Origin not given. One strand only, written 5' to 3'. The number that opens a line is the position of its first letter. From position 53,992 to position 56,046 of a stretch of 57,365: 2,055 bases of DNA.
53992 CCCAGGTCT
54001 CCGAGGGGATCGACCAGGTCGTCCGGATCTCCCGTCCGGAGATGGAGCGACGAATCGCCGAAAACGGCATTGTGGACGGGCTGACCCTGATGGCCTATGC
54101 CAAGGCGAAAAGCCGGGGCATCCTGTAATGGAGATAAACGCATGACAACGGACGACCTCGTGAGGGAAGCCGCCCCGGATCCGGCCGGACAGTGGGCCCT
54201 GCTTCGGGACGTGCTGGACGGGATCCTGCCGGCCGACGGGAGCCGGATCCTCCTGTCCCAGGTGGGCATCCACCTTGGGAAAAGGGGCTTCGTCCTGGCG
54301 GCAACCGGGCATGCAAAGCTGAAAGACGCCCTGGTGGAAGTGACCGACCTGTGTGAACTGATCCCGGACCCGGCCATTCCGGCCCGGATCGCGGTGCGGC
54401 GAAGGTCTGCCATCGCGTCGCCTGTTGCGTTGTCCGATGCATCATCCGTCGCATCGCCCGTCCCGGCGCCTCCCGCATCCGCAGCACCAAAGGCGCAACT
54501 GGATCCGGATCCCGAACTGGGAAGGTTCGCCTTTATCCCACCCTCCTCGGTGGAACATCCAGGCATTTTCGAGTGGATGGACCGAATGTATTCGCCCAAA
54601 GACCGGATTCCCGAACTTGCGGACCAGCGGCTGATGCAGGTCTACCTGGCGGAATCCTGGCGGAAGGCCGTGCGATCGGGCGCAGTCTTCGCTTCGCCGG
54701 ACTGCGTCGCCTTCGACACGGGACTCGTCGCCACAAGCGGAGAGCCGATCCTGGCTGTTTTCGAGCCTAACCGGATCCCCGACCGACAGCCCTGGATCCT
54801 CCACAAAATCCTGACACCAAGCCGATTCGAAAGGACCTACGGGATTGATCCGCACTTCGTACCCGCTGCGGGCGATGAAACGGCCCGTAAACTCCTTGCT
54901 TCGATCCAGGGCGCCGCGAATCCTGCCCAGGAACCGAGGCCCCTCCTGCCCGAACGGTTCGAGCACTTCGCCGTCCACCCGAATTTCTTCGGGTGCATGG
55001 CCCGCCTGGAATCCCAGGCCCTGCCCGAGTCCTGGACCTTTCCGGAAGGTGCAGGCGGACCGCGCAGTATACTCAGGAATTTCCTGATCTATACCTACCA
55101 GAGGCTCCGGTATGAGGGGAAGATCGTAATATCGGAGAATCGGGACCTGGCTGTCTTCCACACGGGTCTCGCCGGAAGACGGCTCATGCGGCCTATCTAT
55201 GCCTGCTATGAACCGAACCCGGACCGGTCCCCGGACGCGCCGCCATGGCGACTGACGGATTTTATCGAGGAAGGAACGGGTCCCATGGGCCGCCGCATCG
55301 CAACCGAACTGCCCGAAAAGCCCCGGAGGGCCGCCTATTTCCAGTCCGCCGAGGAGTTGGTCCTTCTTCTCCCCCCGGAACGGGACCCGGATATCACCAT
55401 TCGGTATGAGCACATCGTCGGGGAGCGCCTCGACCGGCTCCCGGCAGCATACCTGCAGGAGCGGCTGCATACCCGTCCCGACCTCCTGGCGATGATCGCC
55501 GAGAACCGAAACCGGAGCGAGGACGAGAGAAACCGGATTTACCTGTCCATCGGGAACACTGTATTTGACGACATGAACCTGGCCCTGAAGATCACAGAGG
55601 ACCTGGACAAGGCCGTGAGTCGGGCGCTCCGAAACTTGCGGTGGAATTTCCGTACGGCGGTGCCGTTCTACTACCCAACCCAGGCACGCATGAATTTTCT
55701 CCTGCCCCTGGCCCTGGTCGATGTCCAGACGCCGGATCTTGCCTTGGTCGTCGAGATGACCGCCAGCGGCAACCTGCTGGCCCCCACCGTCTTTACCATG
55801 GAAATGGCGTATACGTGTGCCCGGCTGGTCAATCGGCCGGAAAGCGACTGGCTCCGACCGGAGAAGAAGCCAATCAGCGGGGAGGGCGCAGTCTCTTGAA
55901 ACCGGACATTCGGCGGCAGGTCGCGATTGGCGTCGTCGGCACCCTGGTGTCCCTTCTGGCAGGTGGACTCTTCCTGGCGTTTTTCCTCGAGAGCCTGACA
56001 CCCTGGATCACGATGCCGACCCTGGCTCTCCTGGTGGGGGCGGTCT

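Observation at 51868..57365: Translationally coupled four-gene operon (degenerate Nudix-HTH, active Nudix, OST-HTH/DUF3825-like protein, polytopic membrane protein): candidate undescribed system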

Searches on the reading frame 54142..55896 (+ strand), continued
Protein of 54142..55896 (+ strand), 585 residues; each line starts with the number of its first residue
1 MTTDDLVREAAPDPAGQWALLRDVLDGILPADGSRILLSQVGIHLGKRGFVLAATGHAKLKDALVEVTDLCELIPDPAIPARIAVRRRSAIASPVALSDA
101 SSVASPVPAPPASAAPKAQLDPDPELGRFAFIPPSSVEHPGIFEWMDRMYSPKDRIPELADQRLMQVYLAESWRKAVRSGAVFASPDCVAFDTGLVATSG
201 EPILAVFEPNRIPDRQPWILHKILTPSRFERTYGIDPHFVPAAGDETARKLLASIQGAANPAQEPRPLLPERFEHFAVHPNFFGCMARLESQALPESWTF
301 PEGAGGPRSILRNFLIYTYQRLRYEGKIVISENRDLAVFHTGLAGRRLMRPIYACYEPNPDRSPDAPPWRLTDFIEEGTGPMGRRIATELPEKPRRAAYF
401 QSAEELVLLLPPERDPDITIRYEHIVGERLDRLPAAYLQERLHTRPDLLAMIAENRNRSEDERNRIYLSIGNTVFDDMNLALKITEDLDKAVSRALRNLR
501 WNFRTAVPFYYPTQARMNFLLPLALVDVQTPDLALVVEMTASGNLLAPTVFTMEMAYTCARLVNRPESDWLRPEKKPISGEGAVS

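Call 42: find_related_loci(query=window:54142-55896:+, collection=genome_contigs, flank=10000)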
Query window:54142-55896:+ (585 aa) in genome_contigs; peptide patterns used: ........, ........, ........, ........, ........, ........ (x = any residue, [..] = any of these).
142 stretches matched a pattern, but none encodes a relative of the query by tblastn (E <= 1e-3).

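Call 43: find_homologous_proteins(query=A1, max_evalue=0.00001)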
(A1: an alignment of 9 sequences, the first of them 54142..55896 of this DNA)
Query A1 (9 sequences) (585 aa, profile of the alignment): 1 proteins with E <= 0.00001 among 8000 candidates.
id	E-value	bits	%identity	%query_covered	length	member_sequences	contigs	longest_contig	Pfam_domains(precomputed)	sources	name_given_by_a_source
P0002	1.9e-95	338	99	100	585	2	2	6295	PF12873.13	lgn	-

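Call 54: search_solved_structures(query=A3, max_evalue=10)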
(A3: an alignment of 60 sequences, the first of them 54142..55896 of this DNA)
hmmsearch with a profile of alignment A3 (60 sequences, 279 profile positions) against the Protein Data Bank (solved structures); distinct sequences matched with E-value up to 10: 0.

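Call 64: predict_structure(protein=window:54142-55896:+)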
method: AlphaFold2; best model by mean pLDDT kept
length: 585 residues; sequences in the alignment: 1
mean_pLDDT: 33.2   pTM: 0.19
mean pLDDT of the five models: 33.2, 28.5, 27.6, 27.5, 25.2
residues with pLDDT >= 90: 0; 70-90: 1; 50-70: 25; < 50: 559
segments of 3 or more residues with pLDDT < 50: 1-8, 27-446, 462-585
pLDDT, mean of each block of 10 residues (from residue 1): 44 53 48 40 41 41 44 37 33 25 26 28 25 26 32 29 28 28 25 27 24 25 28 30 32 32 29 26 29 31 33 35 29 27 24 26 34 32 33 29 28 28 29 35 48 57 48 41 34 38 31 31 31 35 35 40 35 35 28
secondary structure, 60 per line:
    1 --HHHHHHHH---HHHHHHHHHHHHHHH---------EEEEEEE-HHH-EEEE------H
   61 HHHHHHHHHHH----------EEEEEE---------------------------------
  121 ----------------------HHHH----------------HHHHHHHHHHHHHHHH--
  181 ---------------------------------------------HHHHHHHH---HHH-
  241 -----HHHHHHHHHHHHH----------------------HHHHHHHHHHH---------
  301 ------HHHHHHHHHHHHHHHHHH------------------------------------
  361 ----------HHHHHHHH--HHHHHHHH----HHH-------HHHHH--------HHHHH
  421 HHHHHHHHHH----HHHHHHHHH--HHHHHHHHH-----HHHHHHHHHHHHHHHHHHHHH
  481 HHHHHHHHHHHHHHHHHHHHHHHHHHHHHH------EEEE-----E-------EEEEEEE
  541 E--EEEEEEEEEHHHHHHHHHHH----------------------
elements in order: H3-10 H14-28 E38-44 E50-53 H60-71 E82-87 H143-146 H163-178 H226-233 H246-258 H281-291 H307-324 H371-378 H381-388 H403-407 H416-430 H435-443 H446-454 H460-510 E517-520 E534-541 E544-552 H553-563
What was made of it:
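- On OST-HTH / LOTUS (g3 N-terminus): The AF2 model was unusable (pLDDT 33, call 64).
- Tried and rejected: The single-sequence model was unusable (pLDDT 33, call 64), so the DUF3825 and N-terminal folds remain unknown.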

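Call 80: find_related_loci(query=window:54142-55896:+, collection=metagenome_contigs, flank=8000)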
Query window:54142-55896:+ (585 aa) in metagenome_contigs; peptide patterns used: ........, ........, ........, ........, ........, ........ (x = any residue, [..] = any of these).
179 stretches matched a pattern; 1 encode a relative of the query (tblastn E <= 1e-3); 1 distinct loci.
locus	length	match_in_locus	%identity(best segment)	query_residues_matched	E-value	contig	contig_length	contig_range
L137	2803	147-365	92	513-585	3e-38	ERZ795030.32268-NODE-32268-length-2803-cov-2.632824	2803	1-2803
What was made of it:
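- Tried and rejected: The scan of metagenome_contigs found one strain variant (call 80).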

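Call 82: search_protein_families(library=pfam, max_evalue=1, proteins=[L137:368-2107:+, L137:1841-2107:+, L137:830-1390:+])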
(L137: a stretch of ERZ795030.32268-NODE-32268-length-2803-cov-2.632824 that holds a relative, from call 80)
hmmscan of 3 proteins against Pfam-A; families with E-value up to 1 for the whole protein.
L137:368-2107:+ (580 aa): 3 families
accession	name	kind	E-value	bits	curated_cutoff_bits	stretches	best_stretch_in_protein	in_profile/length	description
PF13567.11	DUF4131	-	0.0046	17.1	31.6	1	448-506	2-63/165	Domain of unknown function (DUF4131)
PF24315.1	DUF7489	-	0.022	15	27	1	529-559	26-56/65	Domain of unknown function (DUF7489)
PF04932.20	Wzy_C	-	0.022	15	31.7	1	453-506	18-71/149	O-Antigen ligase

L137:1841-2107:+ (89 aa): 4 families
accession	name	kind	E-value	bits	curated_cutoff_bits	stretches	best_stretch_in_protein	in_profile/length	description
PF24315.1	DUF7489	-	0.0012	19.1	27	1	29-68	18-56/65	Domain of unknown function (DUF7489)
PF08402.16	TOBE_2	-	0.016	15.7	21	1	39-73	34-70/76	TOBE domain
PF12158.14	DUF3592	-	0.038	15.1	25.3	1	44-73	31-71/84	Domain of unknown function (DUF3592)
PF19873.4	DUF6346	-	0.14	12.2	25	1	37-69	67-99/145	Family of unknown function (DUF6346)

L137:830-1390:+ (187 aa): 0 families

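Call 95: find_related_loci(query=window:54142-55896:+, collection=viral_contigs, flank=8000)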
Query window:54142-55896:+ (585 aa) in viral_contigs; peptide patterns used: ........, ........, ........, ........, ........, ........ (x = any residue, [..] = any of these).
5 stretches matched a pattern, but none encodes a relative of the query by tblastn (E <= 1e-3).

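Call 100: search_protein_families(library=pfam, max_evalue=0.01, proteins=[L137:2300-2803:+])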
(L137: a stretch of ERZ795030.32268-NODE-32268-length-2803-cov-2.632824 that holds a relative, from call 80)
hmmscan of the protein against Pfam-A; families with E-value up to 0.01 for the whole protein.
L137:2300-2803:+ (168 aa): 1 family
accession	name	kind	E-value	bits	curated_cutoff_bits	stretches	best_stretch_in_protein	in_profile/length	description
PF07690.21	MFS_1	-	4.9e-13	49.1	33.4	1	48-168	13-133/347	Major Facilitator Superfamily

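Call 108: search_dna_similar(query=L137:368-2107:+, collection=plasmids, mode=protein, max_evalue=0.01, max_rows=15)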
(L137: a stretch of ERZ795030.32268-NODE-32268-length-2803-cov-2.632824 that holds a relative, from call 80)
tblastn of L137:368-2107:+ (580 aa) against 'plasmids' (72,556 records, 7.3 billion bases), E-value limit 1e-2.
No match.

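Call 109: search_dna_similar(query=L137:368-2107:+, collection=phages, mode=protein, max_evalue=0.01, max_rows=15)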
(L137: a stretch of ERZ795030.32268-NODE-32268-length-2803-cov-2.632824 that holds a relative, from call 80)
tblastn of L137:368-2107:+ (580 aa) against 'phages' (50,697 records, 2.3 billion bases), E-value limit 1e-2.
No match.

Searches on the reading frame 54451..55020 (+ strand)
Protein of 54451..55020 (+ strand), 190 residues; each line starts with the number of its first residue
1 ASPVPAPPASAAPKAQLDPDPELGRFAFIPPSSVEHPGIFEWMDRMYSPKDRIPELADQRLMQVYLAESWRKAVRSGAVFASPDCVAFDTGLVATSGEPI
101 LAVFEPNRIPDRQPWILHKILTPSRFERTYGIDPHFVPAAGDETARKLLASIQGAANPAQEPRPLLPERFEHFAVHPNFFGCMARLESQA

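Call 18: search_protein_families(library=pfam, max_evalue=10, proteins=[window:54451-55020:+])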
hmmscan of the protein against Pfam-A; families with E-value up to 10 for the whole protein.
window:54451-55020:+ (190 aa): 1 family
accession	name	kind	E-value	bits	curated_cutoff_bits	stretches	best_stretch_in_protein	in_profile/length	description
PF12873.12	DUF3825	-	3.3e-09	37.1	27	1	57-126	19-90/238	Domain of unknown function (DUF3825)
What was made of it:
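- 54619..54828 (+): g3 residues 160-229: a partial extra copy of the DUF3825 N-terminal half. Pfam DUF3825 at 3.3e-9, covering profile positions 19-90 (call 18). phmmer matches it to the N-half of many homologues.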
